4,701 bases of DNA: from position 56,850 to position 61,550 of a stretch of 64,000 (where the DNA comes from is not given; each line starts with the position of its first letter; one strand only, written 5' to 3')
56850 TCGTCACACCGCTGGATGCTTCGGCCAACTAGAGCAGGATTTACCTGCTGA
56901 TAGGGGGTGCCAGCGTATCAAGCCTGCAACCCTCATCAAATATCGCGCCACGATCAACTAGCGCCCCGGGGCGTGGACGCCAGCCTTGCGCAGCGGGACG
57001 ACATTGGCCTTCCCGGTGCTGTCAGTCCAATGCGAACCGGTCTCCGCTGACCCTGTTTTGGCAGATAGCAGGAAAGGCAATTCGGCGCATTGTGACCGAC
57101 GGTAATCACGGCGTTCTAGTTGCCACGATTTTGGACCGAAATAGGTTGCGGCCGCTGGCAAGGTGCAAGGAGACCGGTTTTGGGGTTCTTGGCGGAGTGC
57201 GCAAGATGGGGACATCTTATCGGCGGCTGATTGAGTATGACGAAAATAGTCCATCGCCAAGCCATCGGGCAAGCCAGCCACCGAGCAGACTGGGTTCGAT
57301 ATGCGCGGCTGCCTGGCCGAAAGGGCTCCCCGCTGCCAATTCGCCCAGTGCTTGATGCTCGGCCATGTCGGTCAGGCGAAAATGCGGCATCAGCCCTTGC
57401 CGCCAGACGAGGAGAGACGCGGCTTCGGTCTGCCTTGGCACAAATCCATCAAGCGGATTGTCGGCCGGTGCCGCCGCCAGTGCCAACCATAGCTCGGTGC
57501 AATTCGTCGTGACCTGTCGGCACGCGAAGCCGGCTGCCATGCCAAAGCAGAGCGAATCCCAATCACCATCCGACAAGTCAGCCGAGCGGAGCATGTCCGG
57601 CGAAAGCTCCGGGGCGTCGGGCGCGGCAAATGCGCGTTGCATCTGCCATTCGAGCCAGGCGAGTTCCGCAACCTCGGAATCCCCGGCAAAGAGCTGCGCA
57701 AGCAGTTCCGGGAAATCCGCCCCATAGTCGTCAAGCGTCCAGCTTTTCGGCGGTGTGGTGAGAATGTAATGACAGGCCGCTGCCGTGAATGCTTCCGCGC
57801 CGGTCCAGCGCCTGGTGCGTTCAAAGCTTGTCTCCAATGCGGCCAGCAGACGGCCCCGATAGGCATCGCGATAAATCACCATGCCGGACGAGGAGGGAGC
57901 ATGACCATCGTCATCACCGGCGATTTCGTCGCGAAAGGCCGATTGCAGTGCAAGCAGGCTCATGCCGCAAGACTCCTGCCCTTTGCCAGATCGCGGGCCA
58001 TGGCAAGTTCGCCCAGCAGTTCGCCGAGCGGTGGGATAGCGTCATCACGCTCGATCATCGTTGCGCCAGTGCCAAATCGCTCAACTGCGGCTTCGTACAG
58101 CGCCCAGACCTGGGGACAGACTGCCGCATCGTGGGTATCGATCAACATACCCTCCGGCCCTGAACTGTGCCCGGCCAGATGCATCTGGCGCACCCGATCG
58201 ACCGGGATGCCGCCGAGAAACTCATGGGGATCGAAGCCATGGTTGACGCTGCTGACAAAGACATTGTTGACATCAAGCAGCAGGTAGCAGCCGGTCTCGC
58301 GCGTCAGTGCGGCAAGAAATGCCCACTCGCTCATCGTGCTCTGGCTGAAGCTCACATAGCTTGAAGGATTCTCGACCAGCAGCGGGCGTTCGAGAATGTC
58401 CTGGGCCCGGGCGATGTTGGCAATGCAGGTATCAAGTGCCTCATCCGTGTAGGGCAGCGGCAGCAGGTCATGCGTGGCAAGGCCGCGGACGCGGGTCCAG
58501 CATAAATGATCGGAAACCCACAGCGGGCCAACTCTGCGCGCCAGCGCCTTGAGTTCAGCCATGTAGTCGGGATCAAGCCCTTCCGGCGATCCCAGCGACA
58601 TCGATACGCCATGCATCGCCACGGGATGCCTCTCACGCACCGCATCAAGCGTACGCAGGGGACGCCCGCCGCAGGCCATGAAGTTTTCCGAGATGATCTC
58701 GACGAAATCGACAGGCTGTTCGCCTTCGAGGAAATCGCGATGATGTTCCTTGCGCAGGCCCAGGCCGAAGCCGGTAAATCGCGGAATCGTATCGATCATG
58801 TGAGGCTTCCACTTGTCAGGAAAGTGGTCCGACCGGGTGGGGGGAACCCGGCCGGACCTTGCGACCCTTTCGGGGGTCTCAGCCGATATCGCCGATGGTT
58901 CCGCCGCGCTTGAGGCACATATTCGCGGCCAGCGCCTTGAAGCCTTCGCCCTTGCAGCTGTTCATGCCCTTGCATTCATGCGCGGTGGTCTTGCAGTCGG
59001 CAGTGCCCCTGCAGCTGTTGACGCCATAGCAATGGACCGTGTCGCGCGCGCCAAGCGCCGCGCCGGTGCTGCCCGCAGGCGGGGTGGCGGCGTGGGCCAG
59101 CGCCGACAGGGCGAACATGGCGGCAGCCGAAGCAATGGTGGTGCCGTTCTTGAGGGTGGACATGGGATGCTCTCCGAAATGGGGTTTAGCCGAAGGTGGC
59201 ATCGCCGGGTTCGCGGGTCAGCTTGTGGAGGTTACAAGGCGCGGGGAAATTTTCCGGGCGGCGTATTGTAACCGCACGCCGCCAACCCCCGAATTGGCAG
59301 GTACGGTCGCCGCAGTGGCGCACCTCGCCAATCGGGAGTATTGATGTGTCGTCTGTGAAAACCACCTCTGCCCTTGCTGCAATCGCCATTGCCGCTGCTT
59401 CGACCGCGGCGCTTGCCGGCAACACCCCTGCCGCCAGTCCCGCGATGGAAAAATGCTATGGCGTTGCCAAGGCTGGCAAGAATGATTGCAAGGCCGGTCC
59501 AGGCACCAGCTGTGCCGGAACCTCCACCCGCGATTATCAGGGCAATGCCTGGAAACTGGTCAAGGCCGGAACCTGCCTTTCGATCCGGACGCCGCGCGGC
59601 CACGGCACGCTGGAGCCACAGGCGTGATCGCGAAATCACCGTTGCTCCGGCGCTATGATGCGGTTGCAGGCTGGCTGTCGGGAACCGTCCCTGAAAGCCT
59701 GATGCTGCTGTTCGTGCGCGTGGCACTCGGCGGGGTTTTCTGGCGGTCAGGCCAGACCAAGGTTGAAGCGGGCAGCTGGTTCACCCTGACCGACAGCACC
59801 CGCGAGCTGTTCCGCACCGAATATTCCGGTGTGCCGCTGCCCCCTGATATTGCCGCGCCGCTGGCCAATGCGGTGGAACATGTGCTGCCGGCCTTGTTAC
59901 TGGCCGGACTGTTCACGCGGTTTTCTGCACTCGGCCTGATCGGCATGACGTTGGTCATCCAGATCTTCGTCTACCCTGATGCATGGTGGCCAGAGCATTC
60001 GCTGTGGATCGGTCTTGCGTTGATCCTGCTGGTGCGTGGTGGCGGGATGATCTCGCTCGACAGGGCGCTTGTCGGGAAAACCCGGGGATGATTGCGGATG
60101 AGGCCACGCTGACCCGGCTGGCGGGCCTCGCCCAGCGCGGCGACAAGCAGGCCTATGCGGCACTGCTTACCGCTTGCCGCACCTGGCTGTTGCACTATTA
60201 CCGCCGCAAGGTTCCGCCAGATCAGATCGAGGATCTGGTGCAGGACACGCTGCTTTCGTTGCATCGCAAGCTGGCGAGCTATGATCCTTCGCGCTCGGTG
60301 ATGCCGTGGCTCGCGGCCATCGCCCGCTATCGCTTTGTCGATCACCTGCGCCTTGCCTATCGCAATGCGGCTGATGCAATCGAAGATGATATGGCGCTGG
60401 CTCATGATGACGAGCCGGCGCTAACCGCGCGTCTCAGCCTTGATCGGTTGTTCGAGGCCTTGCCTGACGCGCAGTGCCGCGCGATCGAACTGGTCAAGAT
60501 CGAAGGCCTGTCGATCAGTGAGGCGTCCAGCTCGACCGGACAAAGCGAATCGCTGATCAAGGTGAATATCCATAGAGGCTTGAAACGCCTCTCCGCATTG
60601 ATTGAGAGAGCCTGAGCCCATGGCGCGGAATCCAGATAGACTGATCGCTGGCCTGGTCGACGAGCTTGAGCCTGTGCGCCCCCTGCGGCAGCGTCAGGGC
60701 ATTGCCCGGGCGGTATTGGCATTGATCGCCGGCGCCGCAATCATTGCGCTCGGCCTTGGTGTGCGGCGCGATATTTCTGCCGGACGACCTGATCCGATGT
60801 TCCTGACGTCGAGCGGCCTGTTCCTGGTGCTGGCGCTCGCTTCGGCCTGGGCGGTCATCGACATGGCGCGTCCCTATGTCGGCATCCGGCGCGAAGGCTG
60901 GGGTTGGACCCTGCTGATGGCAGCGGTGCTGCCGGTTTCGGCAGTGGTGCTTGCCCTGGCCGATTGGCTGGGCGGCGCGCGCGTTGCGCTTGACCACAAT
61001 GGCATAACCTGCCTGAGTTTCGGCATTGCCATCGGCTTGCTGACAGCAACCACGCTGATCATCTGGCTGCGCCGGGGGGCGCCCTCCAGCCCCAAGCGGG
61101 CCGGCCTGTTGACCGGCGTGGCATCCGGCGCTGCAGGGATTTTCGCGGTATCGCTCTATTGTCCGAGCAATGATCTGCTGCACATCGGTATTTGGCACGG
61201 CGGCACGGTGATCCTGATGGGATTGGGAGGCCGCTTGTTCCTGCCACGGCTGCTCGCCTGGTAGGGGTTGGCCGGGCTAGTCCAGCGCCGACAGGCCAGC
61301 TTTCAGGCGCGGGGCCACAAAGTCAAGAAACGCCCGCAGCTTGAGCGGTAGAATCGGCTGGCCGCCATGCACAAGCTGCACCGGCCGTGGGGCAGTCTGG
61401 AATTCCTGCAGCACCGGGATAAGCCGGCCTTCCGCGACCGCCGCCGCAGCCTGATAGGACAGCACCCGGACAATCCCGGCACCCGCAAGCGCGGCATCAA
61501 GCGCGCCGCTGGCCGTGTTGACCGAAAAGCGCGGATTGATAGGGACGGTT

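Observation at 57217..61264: Bufferin-type RiPP locus with two different precursor families sharing one MNIO-DUF2063 pair, split over divergent operons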

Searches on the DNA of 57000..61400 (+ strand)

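Call 14: search_dna_similar(query=window:57000-61400:+, collection=plasmids, mode=near, max_rows=20)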
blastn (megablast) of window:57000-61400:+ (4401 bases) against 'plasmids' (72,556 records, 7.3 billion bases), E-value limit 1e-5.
Records with a match: 1; places in all: 1; records where one place covers at least 80% of the query: 0.
Best place of each record, by identity: 60-80% 1.
By first word of the organism name: Sphingobium 1.
By predicted mobility (MOB-suite, as given by PLSDB): conjugative 1.
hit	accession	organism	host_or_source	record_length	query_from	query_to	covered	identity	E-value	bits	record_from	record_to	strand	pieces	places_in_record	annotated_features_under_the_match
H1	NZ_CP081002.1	Sphingobium sp. V4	cell culture,soil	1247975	2445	2612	4%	78.6%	6e-21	111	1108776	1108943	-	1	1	record has no annotation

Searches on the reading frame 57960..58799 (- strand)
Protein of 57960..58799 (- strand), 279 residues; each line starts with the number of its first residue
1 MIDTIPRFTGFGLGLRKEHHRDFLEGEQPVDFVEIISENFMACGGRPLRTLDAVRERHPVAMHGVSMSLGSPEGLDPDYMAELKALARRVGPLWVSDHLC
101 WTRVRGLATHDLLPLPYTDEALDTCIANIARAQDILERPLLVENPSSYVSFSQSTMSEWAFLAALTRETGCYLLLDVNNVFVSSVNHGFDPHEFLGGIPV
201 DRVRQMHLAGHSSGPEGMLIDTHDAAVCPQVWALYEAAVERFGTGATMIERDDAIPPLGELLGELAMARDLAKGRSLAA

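Call 3: search_protein_families(library=pfam, proteins=[window:57960-58799:-], max_evalue=0.01)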
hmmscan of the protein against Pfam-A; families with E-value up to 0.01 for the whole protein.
window:57960-58799:- (279 aa): 1 family
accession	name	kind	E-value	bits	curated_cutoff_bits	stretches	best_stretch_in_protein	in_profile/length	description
PF05114.20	MbnB_TglH_ChrH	-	6.2e-108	360.5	25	1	11-272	2-262/263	RiPP precursor modification enzyme MbnB/TglH/ChrH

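Call 4: search_protein_families(library=ncbifam, proteins=[window:57960-58799:-], max_evalue=0.01)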
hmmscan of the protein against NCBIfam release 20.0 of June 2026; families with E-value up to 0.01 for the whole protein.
window:57960-58799:- (279 aa): 5 families
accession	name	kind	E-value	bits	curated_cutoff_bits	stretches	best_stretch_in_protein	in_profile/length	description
NF050167.1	MNIO_BufB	equivalog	8.7e-110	366.1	310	1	11-269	1-262/262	MNIO family bufferin maturase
NF003818.2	PRK05409.1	equivalog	1.8e-77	260.5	360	1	11-269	2-261/264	HvfB family MNIO-type RiPP peptide maturase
NF050151.1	RiPP_MNIO_ApyH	equivalog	6.1e-26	91.2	400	1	25-252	27-259/283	multinuclear non-heme iron-dependent oxidative enzyme ApyH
TIGR04159.2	methbact_MbnB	equivalog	1.6e-18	67.2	325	1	26-255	19-243/261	methanobactin biosynthesis protein MbnB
NF050165.1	MNIO_ChrH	equivalog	1.4e-12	47.4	600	1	81-237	82-242/363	MNIO family chryseobactin maturase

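Call 12: find_encoding_contigs(protein=window:57960-58799:-, flank=10000, max_places=10)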
Protein window:57960-58799:- (279 aa): no gene with exactly this product is on record in the collection.

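Call 16: find_related_loci(query=window:57960-58799:-, collection=genome_contigs, flank=10000)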
Query window:57960-58799:- (279 aa) in genome_contigs; peptide patterns used: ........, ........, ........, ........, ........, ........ (x = any residue, [..] = any of these).
599 stretches matched a pattern (row limit reached: there are more); 591 encode a relative of the query (tblastn E <= 1e-3); the best 80 are kept; 80 distinct loci.
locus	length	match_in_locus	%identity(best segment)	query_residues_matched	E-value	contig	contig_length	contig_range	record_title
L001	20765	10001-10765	80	1-255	2e-143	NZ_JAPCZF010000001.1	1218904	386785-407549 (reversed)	Novosphingobium sp. JCM 18896 strain ALB-2 contig1, whole genome shotgun sequence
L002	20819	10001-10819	77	1-273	2e-140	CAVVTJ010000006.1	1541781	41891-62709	MAG: uncultured Alphaproteobacteria bacterium isolate MFD02832.bin.1.134 genome assembly, contig: contig_4584, whole gen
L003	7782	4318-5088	77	1-257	2e-133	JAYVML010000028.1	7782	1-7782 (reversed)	MAG: Novosphingobium sp. isolate GL61_DN_concoct_17 GL61_DN_concoct_17_27, whole genome shotgun sequence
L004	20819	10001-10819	76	1-273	7e-136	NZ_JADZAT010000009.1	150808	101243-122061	MAG: Novosphingobium sp. isolate SJ636 c_000000489307, whole genome shotgun sequence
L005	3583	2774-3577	70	1-269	4e-125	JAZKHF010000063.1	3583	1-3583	MAG: Pseudomonadota bacterium isolate DC_RB_04_SPN110320-bin080_1 DCRB04SPN_B080_1_000000000063, whole genome shotgun se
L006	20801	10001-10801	69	2-269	7e-119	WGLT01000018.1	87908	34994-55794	MAG: Alphaproteobacteria bacterium isolate RI_591 c_000000118943, whole genome shotgun sequence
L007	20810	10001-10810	65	1-273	3e-117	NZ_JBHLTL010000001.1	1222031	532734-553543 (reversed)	Novosphingobium aquiterrae strain NCAIM B.02537 soapdenovo_K_105_1, whole genome shotgun sequence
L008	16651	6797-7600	67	1-269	1e-116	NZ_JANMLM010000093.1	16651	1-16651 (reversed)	MAG: Sphingomonas sp. isolate OTE_58_metabat_90 OTE_58_k141_4370435, whole genome shotgun sequence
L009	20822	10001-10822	63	2-276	2e-115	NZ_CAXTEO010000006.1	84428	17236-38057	MAG: uncultured Sphingomonas sp. isolate private_GTX0163_metawrap_bin.15 private_GTX0163_metawrap_bin.15_6, whole genome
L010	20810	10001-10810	67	1-272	3e-115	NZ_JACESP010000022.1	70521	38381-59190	MAG: Sphingosinicella sp. isolate MCMED-G19 Sphingosinicella-MCMED-G19-C22, whole genome shotgun sequence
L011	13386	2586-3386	66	8-275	1e-114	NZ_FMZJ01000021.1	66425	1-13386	Sphingomonas sp. YR710, whole genome shotgun sequence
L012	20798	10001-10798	65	5-272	7e-114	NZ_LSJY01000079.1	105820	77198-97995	Sphingobium sp. CCH11-B1 CCH11-B1_contig80, whole genome shotgun sequence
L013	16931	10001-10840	64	1-279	2e-113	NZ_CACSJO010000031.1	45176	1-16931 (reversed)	Novosphingobium sp. 18050 isolate 18050_Novoshingobium1_Ancestor, whole genome shotgun sequence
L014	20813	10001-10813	64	8-279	4e-113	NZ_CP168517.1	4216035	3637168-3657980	Luteibacter sp. Lutesp34 strain CT11-34 chromosome, complete genome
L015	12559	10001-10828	62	3-279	9e-113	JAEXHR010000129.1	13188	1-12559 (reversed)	MAG: Proteobacteria bacterium isolate OH_HBlB_117 k127_1427131, whole genome shotgun sequence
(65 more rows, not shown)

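Call 64: search_solved_structures(query=window:57960-58799:-, max_evalue=0.001, show_alignments=1)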
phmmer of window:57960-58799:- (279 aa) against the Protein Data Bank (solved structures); distinct sequences matched with E-value up to 0.001: 8.
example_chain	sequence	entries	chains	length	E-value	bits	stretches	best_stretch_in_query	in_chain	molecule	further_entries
3bww_A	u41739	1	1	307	2.2e-47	165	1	10-213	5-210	Protein of unknown function DUF692/COG3220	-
8hci_D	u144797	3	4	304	1.3e-18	70.6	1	84-251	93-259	DUF692 family protein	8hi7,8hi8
7dz9_B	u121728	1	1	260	3.5e-14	56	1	28-253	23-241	cpMbnB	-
7dz9_A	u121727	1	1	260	3.5e-14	56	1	28-253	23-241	MbnB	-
7fc0_E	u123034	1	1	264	1.4e-12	50.7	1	26-232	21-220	Methanobactin biosynthesis cassette protein MbnB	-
7fc0_B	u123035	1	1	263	1.5e-12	50.7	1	26-232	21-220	Methanobactin biosynthesis cassette protein MbnB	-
7tcr_A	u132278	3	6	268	3.1e-08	36.5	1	27-232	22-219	Methanobactin biosynthesis cassette protein MbnB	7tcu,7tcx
7tcw_A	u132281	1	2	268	3.4e-07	33.1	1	27-214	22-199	Methanobactin biosynthesis cassette protein MbnB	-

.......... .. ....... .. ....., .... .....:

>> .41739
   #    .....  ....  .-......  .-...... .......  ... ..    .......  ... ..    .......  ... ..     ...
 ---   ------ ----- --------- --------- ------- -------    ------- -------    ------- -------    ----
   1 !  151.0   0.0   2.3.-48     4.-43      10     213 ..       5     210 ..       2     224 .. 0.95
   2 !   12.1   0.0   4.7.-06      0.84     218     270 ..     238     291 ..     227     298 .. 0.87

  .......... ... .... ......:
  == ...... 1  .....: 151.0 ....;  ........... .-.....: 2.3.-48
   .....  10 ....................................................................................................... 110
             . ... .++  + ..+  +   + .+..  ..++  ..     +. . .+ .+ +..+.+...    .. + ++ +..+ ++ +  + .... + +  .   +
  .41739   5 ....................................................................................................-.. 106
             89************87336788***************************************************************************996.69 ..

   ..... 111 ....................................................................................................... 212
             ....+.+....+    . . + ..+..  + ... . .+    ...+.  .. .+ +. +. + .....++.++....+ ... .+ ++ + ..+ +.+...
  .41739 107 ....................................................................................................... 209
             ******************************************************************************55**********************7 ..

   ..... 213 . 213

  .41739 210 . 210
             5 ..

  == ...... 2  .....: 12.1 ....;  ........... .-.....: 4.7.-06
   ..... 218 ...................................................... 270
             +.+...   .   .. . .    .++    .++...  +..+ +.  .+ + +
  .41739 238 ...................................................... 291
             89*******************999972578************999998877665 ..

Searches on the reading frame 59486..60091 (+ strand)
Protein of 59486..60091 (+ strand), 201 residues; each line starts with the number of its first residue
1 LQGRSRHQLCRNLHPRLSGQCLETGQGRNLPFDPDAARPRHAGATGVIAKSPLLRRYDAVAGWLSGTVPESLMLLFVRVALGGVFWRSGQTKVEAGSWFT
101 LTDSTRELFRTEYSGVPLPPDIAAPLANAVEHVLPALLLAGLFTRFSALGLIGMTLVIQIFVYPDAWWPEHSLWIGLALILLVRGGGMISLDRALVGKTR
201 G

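Call 3: search_protein_families(library=pfam, proteins=[window:59486-60091:+], max_evalue=0.01)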
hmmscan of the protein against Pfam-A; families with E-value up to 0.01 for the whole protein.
window:59486-60091:+ (201 aa): 3 families
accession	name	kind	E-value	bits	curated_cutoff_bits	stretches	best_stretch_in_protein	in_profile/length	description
PF07681.17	DoxX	-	3.1e-17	63.4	23.6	1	74-163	2-84/85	DoxX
PF07291.16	MauE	-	0.00047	20.9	27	1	73-161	4-86/128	Methylamine utilisation protein MauE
PF04173.18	DoxD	-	0.00094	19.6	22.7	1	128-199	72-148/167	TQO small subunit DoxD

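Call 4: search_protein_families(library=ncbifam, proteins=[window:59486-60091:+], max_evalue=0.01)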
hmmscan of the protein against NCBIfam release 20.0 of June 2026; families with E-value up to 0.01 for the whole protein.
window:59486-60091:+ (201 aa): 1 family
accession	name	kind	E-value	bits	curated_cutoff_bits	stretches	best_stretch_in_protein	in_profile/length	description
NF050144.1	matur_HvfX_fam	equivalog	9.5e-11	42.1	80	1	72-168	2-93/165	HvfX family Cu-binding RiPP maturation protein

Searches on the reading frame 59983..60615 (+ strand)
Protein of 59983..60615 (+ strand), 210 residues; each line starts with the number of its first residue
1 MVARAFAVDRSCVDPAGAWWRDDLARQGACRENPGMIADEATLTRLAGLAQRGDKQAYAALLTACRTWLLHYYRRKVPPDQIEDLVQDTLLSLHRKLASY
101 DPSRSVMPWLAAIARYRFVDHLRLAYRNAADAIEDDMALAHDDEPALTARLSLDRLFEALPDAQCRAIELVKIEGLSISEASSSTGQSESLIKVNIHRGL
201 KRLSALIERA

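Call 3: search_protein_families(library=pfam, proteins=[window:59983-60615:+], max_evalue=0.01)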
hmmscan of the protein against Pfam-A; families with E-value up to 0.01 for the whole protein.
window:59983-60615:+ (210 aa): 4 families
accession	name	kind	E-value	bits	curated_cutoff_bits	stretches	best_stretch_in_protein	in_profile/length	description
PF04542.20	Sigma70_r2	-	5.8e-11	42.5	24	1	63-123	3-66/71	Sigma-70 region 2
PF08281.18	Sigma70_r4_2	-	8.2e-10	38.6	25.7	1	151-203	2-54/54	Sigma-70, region 4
PF07638.17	Sigma70_ECF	-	4.6e-05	23.8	21.1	1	134-196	112-172/185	ECF sigma factor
PF04545.22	Sigma70_r4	-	0.00076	19.4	24.1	1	157-203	2-48/50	Sigma-70, region 4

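Call 4: search_protein_families(library=ncbifam, proteins=[window:59983-60615:+], max_evalue=0.01)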
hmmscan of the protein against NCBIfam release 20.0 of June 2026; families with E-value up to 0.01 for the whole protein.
window:59983-60615:+ (210 aa): 71 families (the best 25 are shown)
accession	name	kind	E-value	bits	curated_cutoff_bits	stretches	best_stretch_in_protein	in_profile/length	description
NF009191.0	PRK12539.1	subfamily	1e-42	145.8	171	1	36-209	1-181/185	sigma-70 family RNA polymerase sigma factor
NF009188.0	PRK12536.1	subfamily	6e-39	133.9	250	1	38-208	12-187/190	RNA polymerase sigma factor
NF009165.0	PRK12512.1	equivalog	9.6e-31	106.8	198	1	38-207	4-179/184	RNA polymerase sigma factor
TIGR02937.1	sigma70-ECF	superfamily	1.2e-16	60.8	42.9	1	57-204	2-162/165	sigma-70 family RNA polymerase sigma factor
TIGR02959.1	SigZ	equivalog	3.6e-16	59.5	168.65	1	67-208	6-149/170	RNA polymerase sigma factor SigZ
NF007215.0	PRK09637.1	equivalog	6.8e-16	58.8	212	1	69-208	14-155/181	RNA polymerase sigma factor SigZ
NF009166.1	PRK12513.1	equivalog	1e-15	58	206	1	39-205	9-184/193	RNA polymerase sigma factor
TIGR02950.1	SigM_subfam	subfamily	1.5e-15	57.4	147.95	1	79-207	24-158/159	RNA polymerase sigma factor, SigM family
NF007225.0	PRK09643.1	equivalog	2.3e-15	56.8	190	1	50-208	21-183/204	RNA polymerase sigma factor SigM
NF007230.0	PRK09648.1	subfamily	2.6e-14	53.4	209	1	36-209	6-191/195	RNA polymerase sigma factor ShbA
TIGR02989.1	Sig-70_gvs1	subfamily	1.9e-13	50.7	124.55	1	57-204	2-155/158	RNA polymerase sigma-70 factor, Rhodopirellula/Verrucomicrobium family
NF009186.0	PRK12534.1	equivalog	5.7e-13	49.1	267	1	43-209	12-187/187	RNA polymerase sigma factor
NF058625.1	sigma_PG0214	equivalog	3.5e-12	46.4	130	1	78-204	27-158/170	GFO_1088 family ECF-type sigma factor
NF007226.0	PRK09644.1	equivalog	7.7e-12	45.6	199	1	82-208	28-158/166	RNA polymerase sigma factor SigM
NF009164.0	PRK12511.1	equivalog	2.1e-11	43.7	185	1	79-190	28-142/182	RNA polymerase sigma factor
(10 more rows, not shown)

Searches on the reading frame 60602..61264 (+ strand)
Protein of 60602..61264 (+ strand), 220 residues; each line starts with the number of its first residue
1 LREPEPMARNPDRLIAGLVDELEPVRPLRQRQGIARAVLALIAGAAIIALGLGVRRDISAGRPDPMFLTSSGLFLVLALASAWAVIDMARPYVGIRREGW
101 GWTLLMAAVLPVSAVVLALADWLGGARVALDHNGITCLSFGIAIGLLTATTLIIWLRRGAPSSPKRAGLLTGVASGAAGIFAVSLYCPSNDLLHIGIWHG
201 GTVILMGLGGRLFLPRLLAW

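Call 3: search_protein_families(library=pfam, proteins=[window:60602-61264:+], max_evalue=0.01)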
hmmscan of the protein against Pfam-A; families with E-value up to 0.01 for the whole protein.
window:60602-61264:+ (220 aa): 1 family
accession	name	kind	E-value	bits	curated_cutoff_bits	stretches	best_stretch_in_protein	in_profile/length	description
PF06532.16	NrsF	-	1.2e-40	139.9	26.8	1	18-220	1-204/204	Negative regulator of sigma F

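Call 4: search_protein_families(library=ncbifam, proteins=[window:60602-61264:+], max_evalue=0.01)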
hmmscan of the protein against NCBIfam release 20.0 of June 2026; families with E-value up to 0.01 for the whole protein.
window:60602-61264:+ (220 aa): 1 family
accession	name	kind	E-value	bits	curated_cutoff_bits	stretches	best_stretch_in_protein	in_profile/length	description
NF042994.1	AntiSigF_NrsF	equivalog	9.8e-09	35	300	1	14-213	6-207/214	anti-sigma-F factor NrsF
